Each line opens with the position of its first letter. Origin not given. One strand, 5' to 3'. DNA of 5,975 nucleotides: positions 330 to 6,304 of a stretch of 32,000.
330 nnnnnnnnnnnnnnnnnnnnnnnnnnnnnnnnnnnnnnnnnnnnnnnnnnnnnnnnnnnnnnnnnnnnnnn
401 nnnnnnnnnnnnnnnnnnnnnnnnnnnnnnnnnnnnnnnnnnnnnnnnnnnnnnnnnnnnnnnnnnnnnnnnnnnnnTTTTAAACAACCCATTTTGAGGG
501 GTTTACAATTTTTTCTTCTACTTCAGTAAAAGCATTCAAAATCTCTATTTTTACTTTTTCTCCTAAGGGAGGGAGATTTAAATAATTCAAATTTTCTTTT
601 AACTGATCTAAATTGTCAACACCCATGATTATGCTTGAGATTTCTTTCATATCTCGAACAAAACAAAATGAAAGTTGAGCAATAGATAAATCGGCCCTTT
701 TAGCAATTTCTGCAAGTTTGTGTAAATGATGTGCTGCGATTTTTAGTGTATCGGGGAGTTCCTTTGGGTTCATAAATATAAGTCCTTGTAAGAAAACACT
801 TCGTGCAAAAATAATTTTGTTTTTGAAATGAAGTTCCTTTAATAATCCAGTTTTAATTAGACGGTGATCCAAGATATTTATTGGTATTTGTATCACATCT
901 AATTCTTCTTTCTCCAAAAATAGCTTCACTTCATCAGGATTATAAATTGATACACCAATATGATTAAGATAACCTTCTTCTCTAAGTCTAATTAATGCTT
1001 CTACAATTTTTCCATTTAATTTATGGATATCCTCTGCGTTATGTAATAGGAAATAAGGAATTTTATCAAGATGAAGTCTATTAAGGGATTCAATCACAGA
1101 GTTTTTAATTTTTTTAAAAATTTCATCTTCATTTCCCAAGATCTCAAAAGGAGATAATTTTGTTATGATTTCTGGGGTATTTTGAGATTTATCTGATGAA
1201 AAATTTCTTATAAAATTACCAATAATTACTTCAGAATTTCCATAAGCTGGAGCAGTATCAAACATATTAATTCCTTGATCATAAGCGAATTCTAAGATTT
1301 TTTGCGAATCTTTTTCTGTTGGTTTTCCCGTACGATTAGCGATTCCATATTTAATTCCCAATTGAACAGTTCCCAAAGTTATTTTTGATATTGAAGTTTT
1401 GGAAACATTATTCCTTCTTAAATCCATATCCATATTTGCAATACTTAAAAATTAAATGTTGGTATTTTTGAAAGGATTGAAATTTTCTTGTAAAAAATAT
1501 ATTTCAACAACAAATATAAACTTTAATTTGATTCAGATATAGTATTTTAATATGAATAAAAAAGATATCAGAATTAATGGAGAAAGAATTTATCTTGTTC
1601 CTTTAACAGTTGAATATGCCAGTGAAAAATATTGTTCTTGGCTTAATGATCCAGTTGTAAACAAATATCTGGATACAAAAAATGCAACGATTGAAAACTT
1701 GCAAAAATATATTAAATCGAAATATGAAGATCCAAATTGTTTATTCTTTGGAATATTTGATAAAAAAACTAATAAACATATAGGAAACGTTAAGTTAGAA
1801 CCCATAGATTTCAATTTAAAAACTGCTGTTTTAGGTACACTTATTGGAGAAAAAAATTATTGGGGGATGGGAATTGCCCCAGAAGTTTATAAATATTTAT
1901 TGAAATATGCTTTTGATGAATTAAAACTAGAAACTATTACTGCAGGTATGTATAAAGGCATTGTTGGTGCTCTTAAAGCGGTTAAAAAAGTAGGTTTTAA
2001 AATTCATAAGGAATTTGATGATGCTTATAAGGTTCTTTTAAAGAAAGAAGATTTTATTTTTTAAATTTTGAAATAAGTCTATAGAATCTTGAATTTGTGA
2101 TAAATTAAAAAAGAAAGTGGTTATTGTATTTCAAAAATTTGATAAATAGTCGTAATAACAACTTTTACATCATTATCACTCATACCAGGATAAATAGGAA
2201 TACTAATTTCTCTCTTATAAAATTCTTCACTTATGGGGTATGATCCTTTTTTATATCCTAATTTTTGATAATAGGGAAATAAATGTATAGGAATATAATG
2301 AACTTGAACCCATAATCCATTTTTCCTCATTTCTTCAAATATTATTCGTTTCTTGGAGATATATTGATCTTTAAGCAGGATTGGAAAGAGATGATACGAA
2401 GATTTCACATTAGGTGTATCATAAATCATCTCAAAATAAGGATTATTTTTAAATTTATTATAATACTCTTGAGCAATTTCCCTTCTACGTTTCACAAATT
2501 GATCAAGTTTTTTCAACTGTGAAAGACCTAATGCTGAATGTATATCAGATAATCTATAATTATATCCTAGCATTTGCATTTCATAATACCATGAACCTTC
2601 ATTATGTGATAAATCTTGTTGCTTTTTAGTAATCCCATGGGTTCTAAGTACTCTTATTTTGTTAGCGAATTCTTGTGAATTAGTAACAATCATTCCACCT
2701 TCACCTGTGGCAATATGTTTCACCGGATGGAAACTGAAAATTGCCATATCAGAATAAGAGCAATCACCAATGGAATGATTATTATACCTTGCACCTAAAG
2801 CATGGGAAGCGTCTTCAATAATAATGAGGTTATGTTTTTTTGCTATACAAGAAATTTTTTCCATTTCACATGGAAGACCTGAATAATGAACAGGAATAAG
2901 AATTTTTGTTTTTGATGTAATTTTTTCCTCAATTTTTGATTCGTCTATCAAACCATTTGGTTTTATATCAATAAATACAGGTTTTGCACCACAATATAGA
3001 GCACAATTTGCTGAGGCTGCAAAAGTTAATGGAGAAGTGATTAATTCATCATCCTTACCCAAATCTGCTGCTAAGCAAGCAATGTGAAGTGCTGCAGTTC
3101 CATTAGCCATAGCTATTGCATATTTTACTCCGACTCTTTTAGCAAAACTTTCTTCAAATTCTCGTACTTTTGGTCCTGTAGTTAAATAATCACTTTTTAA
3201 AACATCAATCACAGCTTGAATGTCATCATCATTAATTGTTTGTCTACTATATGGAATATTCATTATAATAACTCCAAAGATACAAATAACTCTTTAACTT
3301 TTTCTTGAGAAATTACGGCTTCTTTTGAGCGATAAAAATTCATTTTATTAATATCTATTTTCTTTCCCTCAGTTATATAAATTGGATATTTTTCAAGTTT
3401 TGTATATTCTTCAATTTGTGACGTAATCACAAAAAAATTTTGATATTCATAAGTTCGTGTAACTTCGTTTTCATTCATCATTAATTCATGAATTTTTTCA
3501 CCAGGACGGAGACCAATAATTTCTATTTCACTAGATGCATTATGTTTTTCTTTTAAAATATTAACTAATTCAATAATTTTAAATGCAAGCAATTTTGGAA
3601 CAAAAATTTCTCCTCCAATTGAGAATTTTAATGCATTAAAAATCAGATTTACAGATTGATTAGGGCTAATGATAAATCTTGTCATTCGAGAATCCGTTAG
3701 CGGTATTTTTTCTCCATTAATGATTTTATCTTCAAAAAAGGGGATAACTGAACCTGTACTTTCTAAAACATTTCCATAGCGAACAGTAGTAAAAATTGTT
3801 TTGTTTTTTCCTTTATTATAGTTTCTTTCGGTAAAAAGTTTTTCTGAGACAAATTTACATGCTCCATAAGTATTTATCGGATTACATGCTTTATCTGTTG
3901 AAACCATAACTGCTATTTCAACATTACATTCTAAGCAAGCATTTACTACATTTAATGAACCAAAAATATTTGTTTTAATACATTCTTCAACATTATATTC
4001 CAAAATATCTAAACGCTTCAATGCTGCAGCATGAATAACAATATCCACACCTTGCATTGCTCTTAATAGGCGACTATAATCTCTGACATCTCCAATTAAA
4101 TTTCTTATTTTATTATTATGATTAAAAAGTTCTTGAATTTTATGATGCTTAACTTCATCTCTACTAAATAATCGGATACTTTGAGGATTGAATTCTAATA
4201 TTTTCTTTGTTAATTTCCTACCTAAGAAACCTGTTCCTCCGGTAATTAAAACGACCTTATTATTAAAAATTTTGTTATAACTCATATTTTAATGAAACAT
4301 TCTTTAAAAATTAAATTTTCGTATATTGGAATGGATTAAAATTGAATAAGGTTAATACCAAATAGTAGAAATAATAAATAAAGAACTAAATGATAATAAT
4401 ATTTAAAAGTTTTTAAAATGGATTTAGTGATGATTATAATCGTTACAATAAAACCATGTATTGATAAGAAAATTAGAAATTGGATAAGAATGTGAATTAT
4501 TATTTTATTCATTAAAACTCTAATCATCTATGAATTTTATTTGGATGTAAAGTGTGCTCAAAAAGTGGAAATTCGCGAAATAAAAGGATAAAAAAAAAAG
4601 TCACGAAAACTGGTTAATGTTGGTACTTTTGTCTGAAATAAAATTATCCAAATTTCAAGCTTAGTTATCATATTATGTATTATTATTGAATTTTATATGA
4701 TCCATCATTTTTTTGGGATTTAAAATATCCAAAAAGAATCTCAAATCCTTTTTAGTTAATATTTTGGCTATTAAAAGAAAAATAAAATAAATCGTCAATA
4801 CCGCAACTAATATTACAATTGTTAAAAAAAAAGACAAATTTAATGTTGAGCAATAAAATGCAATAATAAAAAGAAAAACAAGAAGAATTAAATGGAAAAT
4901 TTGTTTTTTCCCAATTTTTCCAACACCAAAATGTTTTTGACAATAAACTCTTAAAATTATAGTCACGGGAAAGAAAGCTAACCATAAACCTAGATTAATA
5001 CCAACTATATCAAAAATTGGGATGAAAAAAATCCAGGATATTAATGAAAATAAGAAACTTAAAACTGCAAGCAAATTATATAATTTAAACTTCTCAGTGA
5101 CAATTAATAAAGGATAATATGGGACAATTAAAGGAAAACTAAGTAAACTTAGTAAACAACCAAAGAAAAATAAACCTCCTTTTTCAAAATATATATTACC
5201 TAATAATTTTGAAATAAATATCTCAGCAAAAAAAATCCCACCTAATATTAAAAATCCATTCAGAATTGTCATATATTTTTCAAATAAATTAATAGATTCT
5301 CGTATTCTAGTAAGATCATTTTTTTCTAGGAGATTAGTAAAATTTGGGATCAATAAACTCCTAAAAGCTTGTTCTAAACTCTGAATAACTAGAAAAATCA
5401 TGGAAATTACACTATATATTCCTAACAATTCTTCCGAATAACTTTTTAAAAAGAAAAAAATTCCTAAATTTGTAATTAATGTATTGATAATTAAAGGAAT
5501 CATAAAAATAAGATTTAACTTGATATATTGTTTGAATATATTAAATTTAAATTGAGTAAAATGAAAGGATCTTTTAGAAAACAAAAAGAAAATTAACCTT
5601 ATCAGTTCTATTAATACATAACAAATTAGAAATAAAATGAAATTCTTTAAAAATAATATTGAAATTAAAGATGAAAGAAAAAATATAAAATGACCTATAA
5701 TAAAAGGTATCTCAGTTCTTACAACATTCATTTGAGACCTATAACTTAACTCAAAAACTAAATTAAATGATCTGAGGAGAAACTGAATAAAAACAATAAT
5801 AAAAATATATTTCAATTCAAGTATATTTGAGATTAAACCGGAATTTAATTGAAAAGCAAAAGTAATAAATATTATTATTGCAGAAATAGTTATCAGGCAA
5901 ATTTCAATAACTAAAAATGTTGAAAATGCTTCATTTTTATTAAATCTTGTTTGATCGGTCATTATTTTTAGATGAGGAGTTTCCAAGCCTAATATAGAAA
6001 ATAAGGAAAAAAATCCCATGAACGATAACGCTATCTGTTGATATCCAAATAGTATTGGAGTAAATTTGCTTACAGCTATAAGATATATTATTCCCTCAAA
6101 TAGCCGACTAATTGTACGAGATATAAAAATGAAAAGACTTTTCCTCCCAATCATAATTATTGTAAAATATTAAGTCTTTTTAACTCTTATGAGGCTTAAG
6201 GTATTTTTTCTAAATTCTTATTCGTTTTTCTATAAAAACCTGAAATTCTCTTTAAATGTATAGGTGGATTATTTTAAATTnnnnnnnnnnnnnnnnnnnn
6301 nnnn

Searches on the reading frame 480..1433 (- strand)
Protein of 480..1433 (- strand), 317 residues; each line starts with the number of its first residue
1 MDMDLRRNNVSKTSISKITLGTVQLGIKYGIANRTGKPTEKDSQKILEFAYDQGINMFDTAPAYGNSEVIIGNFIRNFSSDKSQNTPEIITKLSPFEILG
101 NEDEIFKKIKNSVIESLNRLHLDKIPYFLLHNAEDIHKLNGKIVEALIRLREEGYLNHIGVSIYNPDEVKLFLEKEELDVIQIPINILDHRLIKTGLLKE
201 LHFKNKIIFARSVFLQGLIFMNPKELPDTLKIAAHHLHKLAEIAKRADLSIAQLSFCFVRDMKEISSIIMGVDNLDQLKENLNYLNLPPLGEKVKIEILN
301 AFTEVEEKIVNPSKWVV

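Call 12: search_protein_families(library=pfam, proteins=[window:480-1433:-], max_evalue=0.001)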
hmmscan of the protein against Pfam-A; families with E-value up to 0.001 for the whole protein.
window:480-1433:- (317 aa): 1 family
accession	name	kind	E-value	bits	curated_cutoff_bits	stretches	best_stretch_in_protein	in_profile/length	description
PF00248.27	Aldo_ket_red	-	1.9e-35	122.8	24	1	17-292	1-280/291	Aldo/keto reductase family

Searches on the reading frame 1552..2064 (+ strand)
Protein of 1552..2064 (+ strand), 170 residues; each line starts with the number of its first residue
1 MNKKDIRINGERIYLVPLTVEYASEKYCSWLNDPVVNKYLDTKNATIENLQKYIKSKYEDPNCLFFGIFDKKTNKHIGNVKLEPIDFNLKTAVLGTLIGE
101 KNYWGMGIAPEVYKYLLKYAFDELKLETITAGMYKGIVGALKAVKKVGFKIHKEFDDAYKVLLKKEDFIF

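Call 12: search_protein_families(library=pfam, proteins=[window:1552-2064:+], max_evalue=0.001)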
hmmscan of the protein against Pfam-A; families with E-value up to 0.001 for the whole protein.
window:1552-2064:+ (170 aa): 4 families
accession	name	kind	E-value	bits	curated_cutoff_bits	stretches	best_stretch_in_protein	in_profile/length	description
PF13302.13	Acetyltransf_3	-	6.7e-19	69.4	25.4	1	12-150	1-138/138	Acetyltransferase (GNAT) domain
PF13420.13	Acetyltransf_4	-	6.9e-12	46.1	24.3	1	25-161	10-146/155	Acetyltransferase (GNAT) domain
PF00583.31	Acetyltransf_1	-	7.8e-07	29.8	20.7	1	53-135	27-102/116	Acetyltransferase (GNAT) family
PF13523.12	Acetyltransf_8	-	0.00025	21.1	27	0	86-156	74-144/145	Acetyltransferase (GNAT) domain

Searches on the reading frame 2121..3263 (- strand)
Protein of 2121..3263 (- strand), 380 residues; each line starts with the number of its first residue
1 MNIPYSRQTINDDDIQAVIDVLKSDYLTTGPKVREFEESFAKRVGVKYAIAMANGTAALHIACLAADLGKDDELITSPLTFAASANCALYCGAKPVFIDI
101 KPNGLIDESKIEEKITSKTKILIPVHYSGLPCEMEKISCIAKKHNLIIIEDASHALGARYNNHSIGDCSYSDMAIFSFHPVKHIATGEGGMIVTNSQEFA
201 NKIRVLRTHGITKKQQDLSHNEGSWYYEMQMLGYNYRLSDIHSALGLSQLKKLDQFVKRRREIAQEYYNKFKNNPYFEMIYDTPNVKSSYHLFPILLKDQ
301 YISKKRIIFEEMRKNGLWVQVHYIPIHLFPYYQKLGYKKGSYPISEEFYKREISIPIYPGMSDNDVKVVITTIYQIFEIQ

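Call 12: search_protein_families(library=pfam, proteins=[window:2121-3263:-], max_evalue=0.001)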
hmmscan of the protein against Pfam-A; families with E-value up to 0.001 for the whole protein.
window:2121-3263:- (380 aa): 5 families
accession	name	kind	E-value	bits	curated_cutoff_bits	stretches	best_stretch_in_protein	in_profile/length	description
PF01041.23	DegT_DnrJ_EryC1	-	5.4e-122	407.9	19.8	1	9-373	2-359/360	DegT/DnrJ/EryC1/StrS aminotransferase family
PF00266.25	Aminotran_5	-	8e-08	32.1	21.5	1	32-279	44-299/371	Aminotransferase class-V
PF01212.27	Beta_elim_lyase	-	2.9e-07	30.5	27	1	30-273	31-267/288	Beta-eliminating lyase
PF00155.27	Aminotran_1_2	-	5.4e-07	29.6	19.7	1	33-158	44-192/361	Aminotransferase class I and II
PF01053.26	Cys_Met_Meta_PP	-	0.00012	21.2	27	1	30-206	51-225/381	Cys/Met metabolism PLP-dependent enzyme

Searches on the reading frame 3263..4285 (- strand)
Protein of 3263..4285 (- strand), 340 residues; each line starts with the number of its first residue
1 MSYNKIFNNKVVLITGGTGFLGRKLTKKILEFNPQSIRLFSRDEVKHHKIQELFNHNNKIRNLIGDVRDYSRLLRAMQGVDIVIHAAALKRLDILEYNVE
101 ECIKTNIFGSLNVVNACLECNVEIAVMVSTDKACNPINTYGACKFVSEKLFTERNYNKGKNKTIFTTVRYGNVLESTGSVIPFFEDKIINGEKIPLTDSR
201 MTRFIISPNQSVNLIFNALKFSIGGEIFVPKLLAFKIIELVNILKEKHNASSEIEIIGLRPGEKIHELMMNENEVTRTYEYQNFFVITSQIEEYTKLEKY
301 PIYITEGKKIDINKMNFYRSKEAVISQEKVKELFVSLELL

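Call 12: search_protein_families(library=pfam, proteins=[window:3263-4285:-], max_evalue=0.001)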
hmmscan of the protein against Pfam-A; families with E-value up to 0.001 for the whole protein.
window:3263-4285:- (340 aa): 10 families
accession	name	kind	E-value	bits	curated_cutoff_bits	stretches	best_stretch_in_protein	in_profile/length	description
PF02719.21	Polysacc_synt_2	-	5e-93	311.9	20.2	1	12-287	1-291/293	Polysaccharide biosynthesis protein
PF01073.25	3Beta_HSD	-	4.4e-22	78.9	22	1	13-136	1-122/280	3-beta hydroxysteroid dehydrogenase/isomerase family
PF01370.27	Epimerase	-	2.5e-17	63.5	20.9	1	12-192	1-197/240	NAD dependent epimerase/dehydratase family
PF07993.18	NAD_binding_4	-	6.2e-12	45.7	20.1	1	14-139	1-145/258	Male sterility protein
PF16363.11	GDP_Man_Dehyd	-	9.2e-12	45.5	27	1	13-131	1-130/332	GDP-mannose 4,6 dehydratase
PF04321.23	RmlD_sub_bind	-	4.4e-10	39.5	27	1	12-132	3-103/287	RmlD substrate binding domain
PF13460.12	NAD_binding_10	-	3.3e-09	37.3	27.2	1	16-135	1-103/184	NAD(P)H-binding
PF00106.31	adh_short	-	1.7e-08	34.6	26.6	1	10-120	1-122/195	short chain dehydrogenase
PF08659.16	KR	-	2e-08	34.8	22.6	1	12-129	3-135/180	KR domain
PF05368.20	NmrA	-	2.5e-05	24.5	27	1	9-88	2-78/298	NmrA-like family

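Call 59: search_protein_families(library=ncbifam, proteins=[window:3263-4285:-], max_evalue=0.00001)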
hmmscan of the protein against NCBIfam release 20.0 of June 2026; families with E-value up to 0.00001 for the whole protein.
window:3263-4285:- (340 aa): 21 families
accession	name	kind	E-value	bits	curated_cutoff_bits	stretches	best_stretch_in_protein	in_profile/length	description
TIGR03589.1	PseB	equivalog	1.9e-104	349.1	407.75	1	7-320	2-308/324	UDP-N-acetylglucosamine 4,6-dehydratase (inverting)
TIGR04130.1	FnlA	equivalog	1.6e-67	227.8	730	1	6-338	1-329/337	UDP-N-acetylglucosamine 4,6-dehydratase/5-epimerase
TIGR04180.1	EDH_00030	hypoth_equivalog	1.2e-16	60.6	475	1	12-146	1-131/297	NAD-dependent 4,6-dehydratase LegB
TIGR03466.1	HpnA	hypoth_equivalog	1.2e-15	57.2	367.65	1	11-131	2-114/327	hopanoid-associated sugar epimerase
TIGR02622.1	CDP_4_6_dhtase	equivalog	6.6e-14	51.8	278.45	1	6-134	1-133/352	CDP-glucose 4,6-dehydratase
NF041293.1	G6PDh_Azf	equivalog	9.6e-11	41.6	400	1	10-139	3-124/252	NAD-dependent glucose-6-phosphate dehydrogenase Azf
NF042422.1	oxyalk_red_OleD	equivalog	1.1e-10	41.4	580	1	12-131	3-111/329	2-alkyl-3-oxoalkanoate reductase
TIGR01181.1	dTDP_gluc_dehyt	equivalog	1.4e-10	40.8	365.1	1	12-141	2-136/321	dTDP-glucose 4,6-dehydratase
NF042423.1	oxyalk_red_Shew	equivalog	2.2e-10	40.1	580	1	10-131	9-119/331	2-alkyl-3-oxoalkanoate reductase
TIGR01179.1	galE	equivalog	3.3e-10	39.3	262.3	1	12-174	2-177/332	UDP-glucose 4-epimerase GalE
TIGR01214.1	rmlD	equivalog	6.3e-10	38.6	224.05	1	12-150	2-134/285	dTDP-4-dehydrorhamnose reductase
TIGR02197.1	heptose_epim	equivalog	1.8e-09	37.2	274.6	1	12-173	1-170/316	ADP-glyceromanno-heptose 6-epimerase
NF043036.1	ErythonDh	equivalog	2.1e-09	37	325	1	12-131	3-125/321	D-erythronate dehydrogenase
NF052578.1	StrlDmthSdmBMthl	equivalog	3.2e-08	33.7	600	1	12-143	3-125/328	sterol demethylase protein SdmB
NF005539.0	PRK07201.1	equivalog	7.1e-08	31.6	549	1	13-119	4-114/657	SDR family oxidoreductase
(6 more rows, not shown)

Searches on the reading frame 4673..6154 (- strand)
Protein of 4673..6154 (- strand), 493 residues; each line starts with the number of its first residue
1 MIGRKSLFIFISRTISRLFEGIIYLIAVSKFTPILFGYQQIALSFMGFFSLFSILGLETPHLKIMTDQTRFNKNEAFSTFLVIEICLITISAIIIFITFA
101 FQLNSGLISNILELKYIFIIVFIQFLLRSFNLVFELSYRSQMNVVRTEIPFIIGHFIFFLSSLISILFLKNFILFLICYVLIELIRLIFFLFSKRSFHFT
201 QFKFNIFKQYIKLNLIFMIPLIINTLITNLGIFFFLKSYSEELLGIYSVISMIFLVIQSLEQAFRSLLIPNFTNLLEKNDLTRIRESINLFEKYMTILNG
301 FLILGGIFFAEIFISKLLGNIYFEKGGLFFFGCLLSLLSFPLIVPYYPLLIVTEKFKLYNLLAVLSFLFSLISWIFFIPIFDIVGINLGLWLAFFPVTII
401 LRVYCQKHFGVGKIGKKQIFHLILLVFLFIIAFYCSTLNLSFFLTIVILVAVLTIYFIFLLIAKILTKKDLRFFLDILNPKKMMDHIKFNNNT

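Call 12: search_protein_families(library=pfam, proteins=[window:4673-6154:-], max_evalue=0.001)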
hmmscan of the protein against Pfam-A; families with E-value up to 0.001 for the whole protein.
window:4673-6154:- (493 aa): 2 families
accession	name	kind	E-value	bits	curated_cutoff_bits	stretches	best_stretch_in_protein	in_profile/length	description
PF13440.11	Polysacc_synt_3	-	7.4e-10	39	23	1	33-322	8-288/293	Polysaccharide biosynthesis protein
PF01943.22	Polysacc_synt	-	0.00098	19.1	28.2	1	3-273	2-271/274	Polysaccharide biosynthesis protein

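Call 59: search_protein_families(library=ncbifam, proteins=[window:4673-6154:-], max_evalue=0.00001)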
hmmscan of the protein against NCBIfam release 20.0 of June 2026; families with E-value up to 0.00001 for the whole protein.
window:4673-6154:- (493 aa): 0 families
